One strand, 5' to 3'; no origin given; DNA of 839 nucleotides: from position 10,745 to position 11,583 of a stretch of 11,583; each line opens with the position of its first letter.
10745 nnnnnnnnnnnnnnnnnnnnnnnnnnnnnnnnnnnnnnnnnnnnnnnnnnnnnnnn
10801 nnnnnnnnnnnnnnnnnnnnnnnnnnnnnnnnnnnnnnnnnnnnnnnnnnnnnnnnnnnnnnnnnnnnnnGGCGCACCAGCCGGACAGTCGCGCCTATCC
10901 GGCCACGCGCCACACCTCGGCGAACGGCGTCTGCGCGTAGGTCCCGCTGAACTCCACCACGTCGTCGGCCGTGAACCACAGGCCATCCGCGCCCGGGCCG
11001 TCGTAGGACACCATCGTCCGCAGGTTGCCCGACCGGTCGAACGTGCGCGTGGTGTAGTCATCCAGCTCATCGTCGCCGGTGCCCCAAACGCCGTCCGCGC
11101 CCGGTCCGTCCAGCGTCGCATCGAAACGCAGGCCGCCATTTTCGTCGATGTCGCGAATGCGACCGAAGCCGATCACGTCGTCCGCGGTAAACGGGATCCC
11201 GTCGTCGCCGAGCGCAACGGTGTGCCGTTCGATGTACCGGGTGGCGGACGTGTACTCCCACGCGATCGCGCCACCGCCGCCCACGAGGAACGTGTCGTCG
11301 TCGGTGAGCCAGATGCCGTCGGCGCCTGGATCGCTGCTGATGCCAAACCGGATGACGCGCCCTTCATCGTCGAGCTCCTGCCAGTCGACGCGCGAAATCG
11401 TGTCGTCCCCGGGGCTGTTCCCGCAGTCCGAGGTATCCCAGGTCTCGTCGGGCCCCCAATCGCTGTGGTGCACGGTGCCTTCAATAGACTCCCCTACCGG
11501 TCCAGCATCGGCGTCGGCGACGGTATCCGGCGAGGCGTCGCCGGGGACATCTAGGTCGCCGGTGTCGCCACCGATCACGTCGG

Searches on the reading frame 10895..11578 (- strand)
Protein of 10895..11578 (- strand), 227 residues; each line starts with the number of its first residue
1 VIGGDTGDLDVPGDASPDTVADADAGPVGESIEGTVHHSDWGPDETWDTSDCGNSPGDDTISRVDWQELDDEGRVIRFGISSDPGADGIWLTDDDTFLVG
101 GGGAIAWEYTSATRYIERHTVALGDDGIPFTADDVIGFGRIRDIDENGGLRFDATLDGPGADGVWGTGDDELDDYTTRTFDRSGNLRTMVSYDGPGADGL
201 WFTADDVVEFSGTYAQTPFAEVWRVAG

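Call 7: search_protein_families(library=pfam, proteins=[window:10895-11578:-], max_evalue=0.01)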
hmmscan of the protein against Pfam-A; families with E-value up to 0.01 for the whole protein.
window:10895-11578:- (227 aa): 0 families

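Call 8: search_protein_families(library=ncbifam, proteins=[window:10895-11578:-], max_evalue=1)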
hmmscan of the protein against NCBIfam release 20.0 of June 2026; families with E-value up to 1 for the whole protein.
window:10895-11578:- (227 aa): 0 families

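Call 9: search_protein_families(library=pfam, proteins=[window:10895-11578:-], max_evalue=10)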
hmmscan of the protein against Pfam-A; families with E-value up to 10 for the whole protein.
window:10895-11578:- (227 aa): 1 family
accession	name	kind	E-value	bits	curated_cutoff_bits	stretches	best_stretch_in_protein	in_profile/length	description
PF24383.1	DUF7539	-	7.3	7.3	27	1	152-169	46-63/128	Family of unknown function (DUF7539)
